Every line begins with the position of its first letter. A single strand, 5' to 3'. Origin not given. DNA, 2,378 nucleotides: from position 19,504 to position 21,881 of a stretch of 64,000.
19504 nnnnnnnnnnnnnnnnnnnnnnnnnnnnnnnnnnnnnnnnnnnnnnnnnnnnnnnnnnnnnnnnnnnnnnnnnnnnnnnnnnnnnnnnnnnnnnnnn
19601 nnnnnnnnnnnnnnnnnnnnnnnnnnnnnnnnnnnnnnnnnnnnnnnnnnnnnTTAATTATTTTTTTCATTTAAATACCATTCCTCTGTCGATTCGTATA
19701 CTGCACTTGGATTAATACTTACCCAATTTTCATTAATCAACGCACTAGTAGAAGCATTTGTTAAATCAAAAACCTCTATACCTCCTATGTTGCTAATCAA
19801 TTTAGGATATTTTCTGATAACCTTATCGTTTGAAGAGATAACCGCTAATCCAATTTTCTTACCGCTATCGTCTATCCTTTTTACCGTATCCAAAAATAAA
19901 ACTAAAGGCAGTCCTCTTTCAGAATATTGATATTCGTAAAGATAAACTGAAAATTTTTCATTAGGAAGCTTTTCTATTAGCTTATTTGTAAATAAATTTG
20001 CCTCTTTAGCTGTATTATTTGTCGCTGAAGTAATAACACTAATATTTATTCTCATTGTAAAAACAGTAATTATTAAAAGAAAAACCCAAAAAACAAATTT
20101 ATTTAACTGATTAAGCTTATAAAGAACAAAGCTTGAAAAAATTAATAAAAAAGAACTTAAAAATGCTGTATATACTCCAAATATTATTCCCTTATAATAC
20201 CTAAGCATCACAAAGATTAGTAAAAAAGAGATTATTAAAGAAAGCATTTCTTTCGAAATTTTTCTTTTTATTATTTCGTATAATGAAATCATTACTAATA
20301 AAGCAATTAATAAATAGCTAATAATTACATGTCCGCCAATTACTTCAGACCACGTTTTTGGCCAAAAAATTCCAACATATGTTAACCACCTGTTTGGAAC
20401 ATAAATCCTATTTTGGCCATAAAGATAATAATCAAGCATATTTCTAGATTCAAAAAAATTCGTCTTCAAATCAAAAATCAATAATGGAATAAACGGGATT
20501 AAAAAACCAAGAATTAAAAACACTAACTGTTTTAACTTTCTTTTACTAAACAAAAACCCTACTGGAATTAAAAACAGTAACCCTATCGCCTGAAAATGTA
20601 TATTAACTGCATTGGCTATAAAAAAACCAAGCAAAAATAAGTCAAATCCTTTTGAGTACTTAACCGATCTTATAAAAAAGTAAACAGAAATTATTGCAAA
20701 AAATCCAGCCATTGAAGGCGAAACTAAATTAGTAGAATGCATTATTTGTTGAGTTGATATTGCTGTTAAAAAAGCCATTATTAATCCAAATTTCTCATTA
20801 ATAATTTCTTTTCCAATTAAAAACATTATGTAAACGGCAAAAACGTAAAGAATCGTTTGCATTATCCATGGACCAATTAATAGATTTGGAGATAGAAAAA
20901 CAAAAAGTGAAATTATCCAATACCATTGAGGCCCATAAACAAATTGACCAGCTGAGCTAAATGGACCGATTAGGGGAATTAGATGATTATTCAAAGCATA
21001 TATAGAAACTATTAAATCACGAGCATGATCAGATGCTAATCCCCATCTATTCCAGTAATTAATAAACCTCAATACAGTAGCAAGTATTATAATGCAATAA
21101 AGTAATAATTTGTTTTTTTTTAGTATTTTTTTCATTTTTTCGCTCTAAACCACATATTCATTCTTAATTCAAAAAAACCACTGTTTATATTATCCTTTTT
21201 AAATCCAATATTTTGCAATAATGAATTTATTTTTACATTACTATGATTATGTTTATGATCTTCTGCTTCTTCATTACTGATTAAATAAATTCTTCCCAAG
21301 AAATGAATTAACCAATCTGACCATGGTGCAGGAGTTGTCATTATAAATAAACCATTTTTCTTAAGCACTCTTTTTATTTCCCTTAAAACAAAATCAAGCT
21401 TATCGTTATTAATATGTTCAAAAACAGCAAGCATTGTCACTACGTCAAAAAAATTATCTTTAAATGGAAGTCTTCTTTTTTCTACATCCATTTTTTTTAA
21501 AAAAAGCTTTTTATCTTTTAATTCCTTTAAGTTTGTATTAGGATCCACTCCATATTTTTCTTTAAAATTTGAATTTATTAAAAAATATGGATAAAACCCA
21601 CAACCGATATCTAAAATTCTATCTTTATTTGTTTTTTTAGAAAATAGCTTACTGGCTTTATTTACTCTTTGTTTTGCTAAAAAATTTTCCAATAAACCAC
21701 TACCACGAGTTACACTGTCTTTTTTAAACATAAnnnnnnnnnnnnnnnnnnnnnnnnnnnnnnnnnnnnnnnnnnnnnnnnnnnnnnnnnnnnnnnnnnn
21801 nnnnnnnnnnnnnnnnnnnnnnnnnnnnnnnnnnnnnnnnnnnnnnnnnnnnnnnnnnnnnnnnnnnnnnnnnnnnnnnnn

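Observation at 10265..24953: Uncharacterised membrane-protein family with a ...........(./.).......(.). core (four paralogs)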

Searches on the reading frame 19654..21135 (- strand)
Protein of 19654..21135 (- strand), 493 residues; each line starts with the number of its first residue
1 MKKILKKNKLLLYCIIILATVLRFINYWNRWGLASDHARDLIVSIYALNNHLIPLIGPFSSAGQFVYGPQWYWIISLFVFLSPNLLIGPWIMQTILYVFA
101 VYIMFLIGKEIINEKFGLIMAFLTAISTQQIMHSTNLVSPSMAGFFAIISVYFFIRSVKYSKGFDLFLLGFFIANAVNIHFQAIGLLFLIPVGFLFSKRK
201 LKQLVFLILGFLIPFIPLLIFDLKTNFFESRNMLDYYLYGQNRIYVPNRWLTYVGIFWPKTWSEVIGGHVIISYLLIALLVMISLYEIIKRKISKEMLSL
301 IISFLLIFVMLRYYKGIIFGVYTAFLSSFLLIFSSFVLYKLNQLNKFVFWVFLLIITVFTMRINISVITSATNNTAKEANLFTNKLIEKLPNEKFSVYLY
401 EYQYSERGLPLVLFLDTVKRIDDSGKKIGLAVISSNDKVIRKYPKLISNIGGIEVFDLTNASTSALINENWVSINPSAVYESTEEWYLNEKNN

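Call 4: search_protein_families(library=pfam, proteins=[window:19654-21135:-], max_evalue=1)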
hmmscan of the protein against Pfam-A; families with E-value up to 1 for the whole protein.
window:19654-21135:- (493 aa): 2 families
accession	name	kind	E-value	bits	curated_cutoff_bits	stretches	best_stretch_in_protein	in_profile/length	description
PF13231.12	PMT_2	-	7.7e-07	29.9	26.1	1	69-220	4-159/160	Dolichyl-phosphate-mannose-protein mannosyltransferase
PF14897.12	EpsG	-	0.051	13.1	30.1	1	77-368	52-315/326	EpsG family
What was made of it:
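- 19654..21135 (-): P3: 493-aa paralog of P4 (42% identity), same subfamily. Motif SDHARD at 21016-21033. PMT_2 29.9 bits (call 4).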

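Call 6: search_protein_families(library=ncbifam, proteins=[window:19654-21135:-], max_evalue=1)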
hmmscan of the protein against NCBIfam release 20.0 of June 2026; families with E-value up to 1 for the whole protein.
window:19654-21135:- (493 aa): 1 family
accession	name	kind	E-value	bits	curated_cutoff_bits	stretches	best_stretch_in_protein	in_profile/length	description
NF047440.1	LA3751_2_3_fam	subfamily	0.098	11.5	200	1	65-381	79-398/460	LA_3751/LA_3752 family putative glycosyltransferase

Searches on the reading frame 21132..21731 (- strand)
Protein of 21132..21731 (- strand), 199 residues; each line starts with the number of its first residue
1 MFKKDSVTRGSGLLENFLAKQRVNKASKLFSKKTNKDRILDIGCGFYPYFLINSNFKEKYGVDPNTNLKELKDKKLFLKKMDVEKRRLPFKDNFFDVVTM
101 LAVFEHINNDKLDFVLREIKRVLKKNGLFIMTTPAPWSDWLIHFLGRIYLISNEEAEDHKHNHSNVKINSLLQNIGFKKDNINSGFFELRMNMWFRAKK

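Call 18: search_protein_families(library=pfam, proteins=[window:21132-21731:-], max_evalue=0.01)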
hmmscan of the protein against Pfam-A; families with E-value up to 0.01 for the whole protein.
window:21132-21731:- (199 aa): 8 families
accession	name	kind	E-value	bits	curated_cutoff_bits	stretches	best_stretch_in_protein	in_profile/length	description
PF08241.18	Methyltransf_11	-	7.2e-16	59.1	21.2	1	40-131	1-95/95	Methyltransferase domain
PF13489.12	Methyltransf_23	-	1.4e-12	48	27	1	28-178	15-160/164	Methyltransferase domain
PF13649.12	Methyltransf_25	-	1.7e-10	41.8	27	1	39-127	1-97/97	Methyltransferase domain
PF08242.18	Methyltransf_12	-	4e-08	34.3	30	1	40-129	1-98/98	Methyltransferase domain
PF13847.12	Methyltransf_31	-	4.9e-08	33.2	27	1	35-135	3-113/145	Methyltransferase domain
PF02353.26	CMAS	-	0.00086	19.1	27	1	36-133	63-166/273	Mycolic acid cyclopropane synthetase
PF01209.24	Ubie_methyltran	-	0.0021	17.9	20.1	1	84-130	106-150/233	ubiE/COQ5 methyltransferase family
PF03141.22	Methyltransf_29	-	0.0056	15.8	23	0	83-180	170-249/506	Putative S-adenosyl-L-methionine-dependent methyltransferase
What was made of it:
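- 21132..21731 (-): SAM-dependent methyltransferase (199 aa) immediately upstream of P3. Pfam Methyltransf_11, E 7e-16 (call 18).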

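Call 42: search_protein_families(library=ncbifam, proteins=[window:21132-21731:-], max_evalue=0.001)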
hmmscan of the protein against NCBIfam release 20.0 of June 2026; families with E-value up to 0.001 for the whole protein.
window:21132-21731:- (199 aa): 27 families (the best 25 are shown)
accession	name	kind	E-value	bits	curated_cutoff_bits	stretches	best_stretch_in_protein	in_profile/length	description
NF043040.1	corrin_prot_MT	hypoth_equivalog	2.5e-11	43.4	180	1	73-152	89-171/216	corrinoid protein-associated methyltransferase CpaM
NF045667.1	MTase_DVU1556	equivalog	1.1e-10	41.3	155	1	33-132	20-120/213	DVU_1556 family methyltransferase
TIGR01934.1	MenG_MenH_UbiE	subfamily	5.4e-09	35.7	158.35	1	32-138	36-149/223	ubiquinone/menaquinone biosynthesis methyltransferase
NF001244.0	PRK00216.1-5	equivalog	4.2e-07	29.5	216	1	31-132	44-155/236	bifunctional demethylmenaquinone methyltransferase/2-methoxy-6-polyprenyl-1,4-benzoquinol methylase UbiE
NF040539.1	AST_met_ArsM_2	exception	5.7e-07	29.6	240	1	30-132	51-164/262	putative arsinothricin biosynthesis methyltransferase ArsM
TIGR01983.1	UbiG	equivalog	1.2e-06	28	102.95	1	21-152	35-173/228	bifunctional 2-polyprenyl-6-hydroxyphenol methylase/3-demethylubiquinol 3-O-methyltransferase UbiG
TIGR02072.1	BioC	equivalog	3.1e-06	27.2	184.95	1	31-136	28-137/244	malonyl-ACP O-methyltransferase BioC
NF011650.0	PRK15068.1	equivalog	8.9e-06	24.8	209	1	35-133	122-227/324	tRNA 5-methoxyuridine(34)/uridine 5-oxyacetic acid(34) synthase CmoB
NF008300.0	PRK11088.1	equivalog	2e-05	24.2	303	1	21-163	72-205/272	23S rRNA (guanine(745)-N(1))-methyltransferase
NF045649.1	2X_seleno_MduS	exception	2.7e-05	23.3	380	1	82-131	98-147/338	methyltransferase domain-containing selenoprotein MduS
NF008686.0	PRK11705.1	equivalog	2.9e-05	23.3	400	1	36-133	168-267/383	cyclopropane fatty acyl phospholipid synthase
NF041255.1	mycofact_MftM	equivalog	4e-05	23.1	200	1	75-125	185-235/289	mycofactocin oligosaccharide methyltransferase MftM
TIGR00452.1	TIGR00452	equivalog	4.8e-05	22.3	275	1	35-133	117-221/316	tRNA 5-methoxyuridine(34)/uridine 5-oxyacetic acid(34) synthase CmoB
NF004452.0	PRK05785.1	equivalog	7.7e-05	22.3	207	1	22-129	38-143/228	hypothetical protein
NF041675.1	sarc_dimgly_tmase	equivalog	0.00011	22.2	550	1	81-135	121-173/278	sarcosine/dimethylglycine N-methyltransferase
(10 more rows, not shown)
